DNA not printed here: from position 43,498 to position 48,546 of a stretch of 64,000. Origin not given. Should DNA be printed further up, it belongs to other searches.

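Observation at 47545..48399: The giant adhesin-like ORF runs in frame, with no stop, into a complete small MFP module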

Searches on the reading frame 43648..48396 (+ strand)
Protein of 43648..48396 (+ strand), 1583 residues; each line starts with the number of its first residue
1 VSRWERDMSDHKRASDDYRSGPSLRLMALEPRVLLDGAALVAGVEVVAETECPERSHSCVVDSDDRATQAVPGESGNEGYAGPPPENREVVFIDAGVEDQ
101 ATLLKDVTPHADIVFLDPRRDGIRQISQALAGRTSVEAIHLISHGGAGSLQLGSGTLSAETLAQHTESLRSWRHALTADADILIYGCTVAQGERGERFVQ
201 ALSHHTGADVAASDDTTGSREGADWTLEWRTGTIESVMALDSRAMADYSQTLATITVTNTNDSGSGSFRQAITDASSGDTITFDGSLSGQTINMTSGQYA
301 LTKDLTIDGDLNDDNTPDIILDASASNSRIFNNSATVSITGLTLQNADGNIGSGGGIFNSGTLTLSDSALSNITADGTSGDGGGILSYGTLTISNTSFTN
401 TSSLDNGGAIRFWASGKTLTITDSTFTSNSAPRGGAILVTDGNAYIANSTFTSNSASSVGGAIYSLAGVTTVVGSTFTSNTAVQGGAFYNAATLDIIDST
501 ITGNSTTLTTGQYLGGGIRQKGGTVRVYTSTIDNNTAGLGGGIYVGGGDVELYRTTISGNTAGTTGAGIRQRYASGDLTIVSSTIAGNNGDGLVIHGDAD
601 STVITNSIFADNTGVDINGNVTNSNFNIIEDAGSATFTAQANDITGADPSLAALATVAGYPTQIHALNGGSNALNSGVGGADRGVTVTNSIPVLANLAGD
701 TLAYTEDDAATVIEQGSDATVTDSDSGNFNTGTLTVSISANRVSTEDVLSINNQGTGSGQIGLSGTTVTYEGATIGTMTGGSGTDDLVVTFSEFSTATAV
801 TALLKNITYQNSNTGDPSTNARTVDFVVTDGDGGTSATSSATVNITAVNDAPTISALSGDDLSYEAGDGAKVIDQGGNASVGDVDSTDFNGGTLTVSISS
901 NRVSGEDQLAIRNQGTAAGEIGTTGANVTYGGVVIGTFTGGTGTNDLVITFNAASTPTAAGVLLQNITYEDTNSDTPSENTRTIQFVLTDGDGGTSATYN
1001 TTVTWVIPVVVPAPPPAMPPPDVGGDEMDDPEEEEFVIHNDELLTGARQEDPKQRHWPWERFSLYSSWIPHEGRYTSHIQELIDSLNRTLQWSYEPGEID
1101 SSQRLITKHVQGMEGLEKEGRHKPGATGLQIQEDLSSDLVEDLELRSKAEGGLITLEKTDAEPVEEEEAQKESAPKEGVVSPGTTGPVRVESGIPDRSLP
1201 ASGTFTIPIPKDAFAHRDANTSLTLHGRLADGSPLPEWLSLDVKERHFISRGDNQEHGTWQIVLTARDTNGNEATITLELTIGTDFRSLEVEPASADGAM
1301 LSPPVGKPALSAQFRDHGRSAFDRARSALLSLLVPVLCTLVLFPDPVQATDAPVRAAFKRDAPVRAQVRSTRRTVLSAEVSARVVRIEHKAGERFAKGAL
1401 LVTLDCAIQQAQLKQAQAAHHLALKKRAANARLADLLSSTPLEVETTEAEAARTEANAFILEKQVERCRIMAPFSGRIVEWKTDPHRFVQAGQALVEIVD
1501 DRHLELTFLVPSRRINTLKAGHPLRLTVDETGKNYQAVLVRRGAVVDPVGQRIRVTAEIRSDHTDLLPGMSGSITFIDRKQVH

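Call 5: search_protein_families(library=pfam, proteins=[window:43648-48396:+], max_evalue=0.01)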
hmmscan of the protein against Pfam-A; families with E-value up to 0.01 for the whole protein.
window:43648-48396:+ (1583 aa): 4 families
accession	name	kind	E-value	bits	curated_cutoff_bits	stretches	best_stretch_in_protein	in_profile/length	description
PF14252.11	DUF4347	-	9.7e-59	198.2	24.6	1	90-252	1-164/164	Domain of unknown function (DUF4347)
PF13437.12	HlyD_3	-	3.9e-17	63.4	22.2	1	1470-1569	2-106/106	HlyD family secretion protein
PF16576.10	HlyD_D23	-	2.2e-09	37.4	30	1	1368-1570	14-212/214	Barrel-sandwich domain of CusB or HlyD membrane-fusion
PF02415.23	Chlam_PMP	-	0.001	19.5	20.6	0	448-465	1-18/19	Chlamydia polymorphic membrane protein (Chlamydia_PMP) repeat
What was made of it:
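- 43915..44403 (+): DUF4347 domain (aa 90-252). PF14252 E 9.7e-59 (call 5).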

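Call 8: search_protein_families(library=ncbifam, proteins=[window:43648-48396:+], max_evalue=0.001)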
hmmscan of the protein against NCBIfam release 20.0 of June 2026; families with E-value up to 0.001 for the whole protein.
window:43648-48396:+ (1583 aa): 6 families
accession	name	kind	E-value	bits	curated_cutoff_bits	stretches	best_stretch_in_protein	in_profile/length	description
TIGR01730.1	RND_mfp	subfamily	1e-28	100.2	94.9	1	1357-1576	10-244/322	efflux RND transporter periplasmic adaptor subunit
TIGR00998.1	8a0101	subfamily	1.9e-10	40.3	390.8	1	1436-1534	176-271/334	EmrA/EmrK family multidrug efflux transporter periplasmic adaptor subunit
TIGR00999.1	8a0102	subfamily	1.4e-09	37.5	319.3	1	1442-1577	67-202/271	CzcB/NccB family metal efflux transporter periplasmic adaptor subunit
NF007785.0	PRK10476.1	equivalog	2.1e-07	30.1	376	0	1376-1433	51-108/347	multidrug transporter subunit MdtN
TIGR01376.1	POMP_repeat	repeat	0.00025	20.7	15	0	450-465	6-21/28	polymorphic outer membrane protein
TIGR01843.1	type_I_hlyD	subfamily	0.00028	20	208.65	0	1442-1529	245-334/422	HlyD family type I secretion periplasmic adaptor subunit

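Call 37: list_cluster_members(proteins=[window:43669-48396:+, window:43726-48396:+, window:47545-48396:+, window:47560-48396:+, window:47635-48396:+, window:47644-48396:+, window:47653-48396:+, window:48401-49741:+, P0038])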
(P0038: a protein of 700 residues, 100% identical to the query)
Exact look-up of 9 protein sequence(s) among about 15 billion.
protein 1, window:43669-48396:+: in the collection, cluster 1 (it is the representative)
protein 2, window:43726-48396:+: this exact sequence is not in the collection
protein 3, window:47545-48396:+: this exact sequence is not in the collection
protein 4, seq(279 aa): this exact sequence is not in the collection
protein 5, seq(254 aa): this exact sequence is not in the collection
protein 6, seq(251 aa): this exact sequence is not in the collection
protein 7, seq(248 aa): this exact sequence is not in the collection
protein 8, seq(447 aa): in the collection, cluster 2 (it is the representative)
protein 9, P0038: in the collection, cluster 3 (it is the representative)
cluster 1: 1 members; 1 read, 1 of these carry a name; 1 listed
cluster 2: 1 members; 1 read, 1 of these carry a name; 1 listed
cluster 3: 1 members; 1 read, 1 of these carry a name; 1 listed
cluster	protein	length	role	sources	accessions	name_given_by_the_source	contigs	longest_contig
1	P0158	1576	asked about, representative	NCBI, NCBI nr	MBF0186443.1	MAG: efflux RND transporter periplasmic adaptor subunit [Magnetococcales bacterium] | efflux RND transporter periplasmic adaptor subunit [Magnetococcales bacterium]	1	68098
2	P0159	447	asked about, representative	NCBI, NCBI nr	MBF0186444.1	MAG: HlyD family efflux transporter periplasmic adaptor subunit [Magnetococcales ... | HlyD family efflux transporter periplasmic adaptor subunit [Magnetococcales bacterium]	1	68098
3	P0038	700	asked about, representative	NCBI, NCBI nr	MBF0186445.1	MAG: HlyD family efflux transporter periplasmic adaptor subunit [Magnetococcales ... | HlyD family efflux transporter periplasmic adaptor subunit [Magnetococcales bacterium]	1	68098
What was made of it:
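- Checked: The public record calls it one CDS of 1576 aa from ATG 43669, MBF0186443.1, not a pseudogene (call 37).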

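Call 74: find_encoding_contigs(protein=P0159, flank=6000, max_places=5)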
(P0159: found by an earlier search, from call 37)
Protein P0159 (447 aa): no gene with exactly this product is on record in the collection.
